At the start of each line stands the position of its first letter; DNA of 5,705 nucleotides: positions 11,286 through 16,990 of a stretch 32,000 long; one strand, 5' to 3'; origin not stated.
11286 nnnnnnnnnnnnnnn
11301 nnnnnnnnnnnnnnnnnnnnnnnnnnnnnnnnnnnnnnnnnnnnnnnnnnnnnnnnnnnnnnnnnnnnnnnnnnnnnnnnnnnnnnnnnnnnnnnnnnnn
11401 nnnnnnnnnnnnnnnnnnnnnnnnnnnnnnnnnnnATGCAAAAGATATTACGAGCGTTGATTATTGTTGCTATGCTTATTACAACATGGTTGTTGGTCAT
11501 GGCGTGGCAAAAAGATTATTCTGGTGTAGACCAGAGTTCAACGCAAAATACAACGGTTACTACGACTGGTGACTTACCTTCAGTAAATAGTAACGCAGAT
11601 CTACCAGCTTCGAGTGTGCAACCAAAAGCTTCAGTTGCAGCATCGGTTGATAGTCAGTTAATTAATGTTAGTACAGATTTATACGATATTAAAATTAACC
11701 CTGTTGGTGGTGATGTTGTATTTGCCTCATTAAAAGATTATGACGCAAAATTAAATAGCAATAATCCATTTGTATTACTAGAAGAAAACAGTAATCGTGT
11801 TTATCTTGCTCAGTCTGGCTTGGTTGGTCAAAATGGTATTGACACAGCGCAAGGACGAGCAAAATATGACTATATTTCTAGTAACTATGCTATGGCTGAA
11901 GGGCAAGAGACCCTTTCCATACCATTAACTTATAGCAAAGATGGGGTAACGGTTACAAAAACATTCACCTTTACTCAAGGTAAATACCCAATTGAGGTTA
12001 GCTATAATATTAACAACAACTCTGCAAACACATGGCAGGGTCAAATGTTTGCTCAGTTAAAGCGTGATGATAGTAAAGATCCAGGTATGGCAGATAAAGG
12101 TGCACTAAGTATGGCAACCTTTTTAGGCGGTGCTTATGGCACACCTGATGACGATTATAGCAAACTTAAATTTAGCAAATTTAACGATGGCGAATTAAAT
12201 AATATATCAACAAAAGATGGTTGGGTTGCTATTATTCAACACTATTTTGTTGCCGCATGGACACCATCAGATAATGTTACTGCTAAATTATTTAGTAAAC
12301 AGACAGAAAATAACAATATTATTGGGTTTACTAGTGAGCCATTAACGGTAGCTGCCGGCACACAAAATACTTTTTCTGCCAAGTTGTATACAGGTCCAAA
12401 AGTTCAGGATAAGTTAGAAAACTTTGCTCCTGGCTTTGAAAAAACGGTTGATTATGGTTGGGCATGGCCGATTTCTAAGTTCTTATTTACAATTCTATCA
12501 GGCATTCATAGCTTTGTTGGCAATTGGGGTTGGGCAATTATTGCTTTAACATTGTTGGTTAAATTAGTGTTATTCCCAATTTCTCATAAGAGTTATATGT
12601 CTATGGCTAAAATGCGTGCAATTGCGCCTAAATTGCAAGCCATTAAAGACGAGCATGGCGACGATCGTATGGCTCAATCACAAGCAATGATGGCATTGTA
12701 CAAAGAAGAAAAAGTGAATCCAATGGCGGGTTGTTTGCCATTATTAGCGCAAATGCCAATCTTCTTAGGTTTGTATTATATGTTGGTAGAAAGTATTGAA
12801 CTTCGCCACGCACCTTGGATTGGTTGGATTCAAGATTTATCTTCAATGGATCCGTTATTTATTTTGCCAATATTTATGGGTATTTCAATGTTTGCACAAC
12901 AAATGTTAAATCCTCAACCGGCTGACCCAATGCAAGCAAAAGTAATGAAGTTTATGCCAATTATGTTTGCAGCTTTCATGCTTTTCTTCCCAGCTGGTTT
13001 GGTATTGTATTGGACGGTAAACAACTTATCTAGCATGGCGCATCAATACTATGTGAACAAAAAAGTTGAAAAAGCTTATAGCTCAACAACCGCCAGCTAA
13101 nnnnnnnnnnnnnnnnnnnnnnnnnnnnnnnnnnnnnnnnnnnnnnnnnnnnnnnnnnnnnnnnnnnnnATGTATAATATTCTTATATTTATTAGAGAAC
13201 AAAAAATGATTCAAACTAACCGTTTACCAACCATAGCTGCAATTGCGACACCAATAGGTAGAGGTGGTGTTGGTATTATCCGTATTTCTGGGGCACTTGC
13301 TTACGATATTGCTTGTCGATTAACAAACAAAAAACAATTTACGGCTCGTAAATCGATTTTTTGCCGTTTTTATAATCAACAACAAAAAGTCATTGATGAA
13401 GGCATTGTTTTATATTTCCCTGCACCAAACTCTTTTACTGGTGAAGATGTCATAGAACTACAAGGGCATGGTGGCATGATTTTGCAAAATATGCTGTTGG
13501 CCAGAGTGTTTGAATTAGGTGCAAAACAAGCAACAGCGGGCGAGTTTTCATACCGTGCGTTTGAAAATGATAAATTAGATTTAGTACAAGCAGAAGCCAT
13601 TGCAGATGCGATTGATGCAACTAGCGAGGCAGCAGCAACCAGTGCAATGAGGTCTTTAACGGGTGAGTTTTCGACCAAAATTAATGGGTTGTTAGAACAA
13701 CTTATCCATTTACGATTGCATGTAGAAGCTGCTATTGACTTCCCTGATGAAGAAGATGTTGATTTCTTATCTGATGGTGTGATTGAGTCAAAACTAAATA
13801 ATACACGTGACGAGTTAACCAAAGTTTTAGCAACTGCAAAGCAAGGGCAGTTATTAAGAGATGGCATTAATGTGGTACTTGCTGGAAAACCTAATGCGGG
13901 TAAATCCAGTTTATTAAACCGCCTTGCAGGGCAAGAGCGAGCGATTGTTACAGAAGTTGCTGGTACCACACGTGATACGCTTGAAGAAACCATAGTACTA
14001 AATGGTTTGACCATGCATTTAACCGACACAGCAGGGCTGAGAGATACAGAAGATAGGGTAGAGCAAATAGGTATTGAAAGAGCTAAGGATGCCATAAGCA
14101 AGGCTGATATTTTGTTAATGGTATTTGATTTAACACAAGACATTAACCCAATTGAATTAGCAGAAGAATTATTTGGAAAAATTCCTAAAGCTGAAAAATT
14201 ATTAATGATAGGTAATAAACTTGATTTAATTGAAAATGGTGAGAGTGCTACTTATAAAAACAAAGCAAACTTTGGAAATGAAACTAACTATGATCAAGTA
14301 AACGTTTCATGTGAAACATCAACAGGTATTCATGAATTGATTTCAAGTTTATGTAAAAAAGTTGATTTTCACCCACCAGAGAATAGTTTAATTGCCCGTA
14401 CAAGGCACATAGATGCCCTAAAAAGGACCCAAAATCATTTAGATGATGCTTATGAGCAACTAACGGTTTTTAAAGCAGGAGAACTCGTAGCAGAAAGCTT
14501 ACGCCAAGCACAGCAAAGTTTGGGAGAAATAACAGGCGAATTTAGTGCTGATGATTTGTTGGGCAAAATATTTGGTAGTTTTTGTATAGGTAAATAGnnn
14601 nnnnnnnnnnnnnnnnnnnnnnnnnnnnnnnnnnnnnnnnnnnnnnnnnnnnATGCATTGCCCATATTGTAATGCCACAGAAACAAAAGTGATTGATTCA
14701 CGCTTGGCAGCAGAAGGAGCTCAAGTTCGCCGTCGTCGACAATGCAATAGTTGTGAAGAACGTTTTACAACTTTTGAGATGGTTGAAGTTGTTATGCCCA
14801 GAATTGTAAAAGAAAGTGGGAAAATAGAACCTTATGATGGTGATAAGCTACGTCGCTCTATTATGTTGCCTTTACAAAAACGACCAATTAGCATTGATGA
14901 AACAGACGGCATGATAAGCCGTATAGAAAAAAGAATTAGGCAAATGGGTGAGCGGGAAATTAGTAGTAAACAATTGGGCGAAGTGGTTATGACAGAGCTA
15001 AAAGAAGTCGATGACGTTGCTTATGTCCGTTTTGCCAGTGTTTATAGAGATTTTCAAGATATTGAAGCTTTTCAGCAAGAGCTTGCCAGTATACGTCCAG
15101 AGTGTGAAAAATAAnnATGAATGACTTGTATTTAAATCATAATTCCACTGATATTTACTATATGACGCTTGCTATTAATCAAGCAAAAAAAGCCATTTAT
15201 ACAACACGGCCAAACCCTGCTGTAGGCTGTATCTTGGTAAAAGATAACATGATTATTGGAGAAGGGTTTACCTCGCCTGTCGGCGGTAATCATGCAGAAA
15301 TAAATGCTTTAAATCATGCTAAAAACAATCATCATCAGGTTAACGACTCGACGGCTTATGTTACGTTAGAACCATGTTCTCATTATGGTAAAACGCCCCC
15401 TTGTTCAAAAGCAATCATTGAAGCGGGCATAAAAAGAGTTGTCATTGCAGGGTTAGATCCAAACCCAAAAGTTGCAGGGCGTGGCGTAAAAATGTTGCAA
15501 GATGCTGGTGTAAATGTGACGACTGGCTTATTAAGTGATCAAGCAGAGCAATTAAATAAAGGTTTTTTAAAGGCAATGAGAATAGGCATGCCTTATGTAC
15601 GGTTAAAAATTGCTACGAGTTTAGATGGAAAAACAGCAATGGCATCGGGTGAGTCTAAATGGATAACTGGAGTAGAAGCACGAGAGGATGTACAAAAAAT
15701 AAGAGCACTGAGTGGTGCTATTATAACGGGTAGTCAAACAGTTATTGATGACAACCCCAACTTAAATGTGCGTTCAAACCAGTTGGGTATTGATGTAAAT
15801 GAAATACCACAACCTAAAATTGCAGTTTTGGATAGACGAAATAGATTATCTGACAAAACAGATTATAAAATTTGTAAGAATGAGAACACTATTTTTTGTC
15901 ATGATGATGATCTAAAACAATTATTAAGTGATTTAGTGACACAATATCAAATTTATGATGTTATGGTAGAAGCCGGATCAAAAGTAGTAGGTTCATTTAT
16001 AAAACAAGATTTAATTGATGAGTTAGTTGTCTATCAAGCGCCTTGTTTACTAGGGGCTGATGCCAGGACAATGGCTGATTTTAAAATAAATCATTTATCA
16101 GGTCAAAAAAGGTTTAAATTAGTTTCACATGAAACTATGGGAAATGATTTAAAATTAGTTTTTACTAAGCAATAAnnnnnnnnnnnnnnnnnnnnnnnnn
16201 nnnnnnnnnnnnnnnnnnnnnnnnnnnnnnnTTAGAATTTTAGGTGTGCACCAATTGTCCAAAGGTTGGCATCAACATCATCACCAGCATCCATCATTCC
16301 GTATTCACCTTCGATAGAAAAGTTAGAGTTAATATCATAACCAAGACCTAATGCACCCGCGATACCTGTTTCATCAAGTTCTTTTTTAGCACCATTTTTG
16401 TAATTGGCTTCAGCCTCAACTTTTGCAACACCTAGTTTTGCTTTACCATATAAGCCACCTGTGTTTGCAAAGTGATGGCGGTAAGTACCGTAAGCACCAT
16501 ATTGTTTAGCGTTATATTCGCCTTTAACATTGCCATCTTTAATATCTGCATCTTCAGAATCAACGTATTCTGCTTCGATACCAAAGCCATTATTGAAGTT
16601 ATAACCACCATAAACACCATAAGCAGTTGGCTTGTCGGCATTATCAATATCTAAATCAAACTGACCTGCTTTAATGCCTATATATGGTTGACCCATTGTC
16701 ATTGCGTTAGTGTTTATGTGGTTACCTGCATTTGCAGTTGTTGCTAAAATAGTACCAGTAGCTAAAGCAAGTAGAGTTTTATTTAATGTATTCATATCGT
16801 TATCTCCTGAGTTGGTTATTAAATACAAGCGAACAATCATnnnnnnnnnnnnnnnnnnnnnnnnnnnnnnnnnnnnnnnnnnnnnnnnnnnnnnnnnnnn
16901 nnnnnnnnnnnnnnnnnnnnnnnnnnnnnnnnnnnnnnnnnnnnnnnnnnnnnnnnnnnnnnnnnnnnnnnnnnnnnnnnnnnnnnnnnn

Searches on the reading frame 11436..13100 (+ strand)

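Call 44: search_protein_families(library=pfam, proteins=[window:11436-13100:+], max_evalue=0.001)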
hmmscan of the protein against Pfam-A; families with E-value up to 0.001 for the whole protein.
window:11436-13100:+ (554 aa): 2 families
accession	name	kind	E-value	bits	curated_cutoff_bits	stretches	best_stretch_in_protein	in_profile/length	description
PF14849.12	YidC_periplas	-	7.5e-81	272.6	24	1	76-352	2-282/283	YidC periplasmic domain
PF02096.25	60KD_IMP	-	1.5e-61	207.5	35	1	364-542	1-163/163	60Kd inner membrane protein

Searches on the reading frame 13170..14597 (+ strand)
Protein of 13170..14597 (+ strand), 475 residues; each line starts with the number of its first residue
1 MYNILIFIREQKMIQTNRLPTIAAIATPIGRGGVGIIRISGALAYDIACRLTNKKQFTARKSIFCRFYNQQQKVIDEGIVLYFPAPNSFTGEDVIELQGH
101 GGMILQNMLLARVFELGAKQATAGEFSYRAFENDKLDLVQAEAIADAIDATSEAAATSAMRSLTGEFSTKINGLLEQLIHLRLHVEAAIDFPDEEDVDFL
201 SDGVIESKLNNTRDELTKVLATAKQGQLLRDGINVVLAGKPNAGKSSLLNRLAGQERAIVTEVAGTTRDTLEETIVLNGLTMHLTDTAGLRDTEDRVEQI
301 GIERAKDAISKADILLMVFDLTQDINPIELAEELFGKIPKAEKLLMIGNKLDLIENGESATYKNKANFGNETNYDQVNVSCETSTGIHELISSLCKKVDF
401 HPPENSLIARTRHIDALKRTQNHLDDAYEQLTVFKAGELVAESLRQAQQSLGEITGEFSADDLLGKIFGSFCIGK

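Call 45: search_protein_families(library=pfam, proteins=[window:13170-14597:+], max_evalue=0.001)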
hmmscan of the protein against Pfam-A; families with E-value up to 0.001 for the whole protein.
window:13170-14597:+ (475 aa): 8 families
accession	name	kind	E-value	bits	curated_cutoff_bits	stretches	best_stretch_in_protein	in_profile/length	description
PF12631.12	MnmE_helical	-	5.5e-57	193.7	40.1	1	138-472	1-211/211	MnmE helical domain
PF10396.14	TrmE_N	-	6.8e-38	129.9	29.8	1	21-135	1-117/117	GTP-binding protein TrmE N-terminus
PF01926.29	MMR_HSR1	-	1.1e-23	84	21.9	1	234-334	1-99/113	50S ribosome-binding GTPase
PF00071.28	Ras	-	7.2e-09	35.9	21.6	1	235-398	2-160/162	Ras family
PF02421.24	FeoB_N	-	1.2e-08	35.1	27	1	234-392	2-154/156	Ferrous iron transport protein B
PF03193.22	RsgA_GTPase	-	4e-08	33.7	30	0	229-269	104-146/174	RsgA GTPase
PF00350.29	Dynamin_N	-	1.2e-05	25.8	27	0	235-269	1-34/168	Dynamin family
PF04548.22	AIG1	-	8.3e-05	22.4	27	1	234-324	2-95/212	AIG1 family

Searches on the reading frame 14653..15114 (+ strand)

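Call 45: search_protein_families(library=pfam, proteins=[window:14653-15114:+], max_evalue=0.001)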
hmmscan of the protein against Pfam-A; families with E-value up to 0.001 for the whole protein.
window:14653-15114:+ (153 aa): 3 families
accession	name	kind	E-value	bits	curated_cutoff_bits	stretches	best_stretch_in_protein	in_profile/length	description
PF22811.2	Zn_ribbon_NrdR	-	7.1e-21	74.3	27.2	1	1-42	1-42/42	Transcriptional repressor NrdR-like, N-terminal domain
PF03477.21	ATP-cone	-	4.9e-20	72.3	25.8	1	50-136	2-87/88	ATP cone domain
PF23451.1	Zn_ribbon_PaaD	-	0.00092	19.2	27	0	2-41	16-52/53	PaaD zinc beta ribbon domain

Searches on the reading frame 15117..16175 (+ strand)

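Call 45: search_protein_families(library=pfam, proteins=[window:15117-16175:+], max_evalue=0.001)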
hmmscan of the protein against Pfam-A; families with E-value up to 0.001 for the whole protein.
window:15117-16175:+ (352 aa): 4 families
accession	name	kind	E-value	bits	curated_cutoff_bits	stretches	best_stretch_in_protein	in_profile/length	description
PF01872.23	RibD_C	-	6.8e-41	140.7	24.1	1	159-347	1-197/197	RibD C-terminal domain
PF00383.29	dCMP_cyt_deam_1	-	5.4e-22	78.1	25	1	10-111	2-101/102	Cytidine and deoxycytidylate deaminase zinc-binding region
PF14437.12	MafB19-deam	-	5.2e-16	59.3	27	1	15-155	6-142/142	MafB19-like deaminase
PF18785.7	Inv-AAD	-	0.00011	22.4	26.5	1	42-136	8-116/129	Invertebrate-AID/APOBEC-deaminase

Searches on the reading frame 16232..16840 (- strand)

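Call 45: search_protein_families(library=pfam, proteins=[window:16232-16840:-], max_evalue=0.001)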
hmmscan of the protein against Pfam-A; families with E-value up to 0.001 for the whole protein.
window:16232-16840:- (202 aa): 2 families
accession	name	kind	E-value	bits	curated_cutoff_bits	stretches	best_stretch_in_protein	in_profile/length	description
PF13505.12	OMP_b-brl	-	2.8e-20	73.6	28.7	1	27-202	5-175/175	Outer membrane protein beta-barrel domain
PF01389.23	OmpA_membrane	-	7.5e-07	29.5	21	1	53-191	7-158/180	OmpA-like transmembrane domain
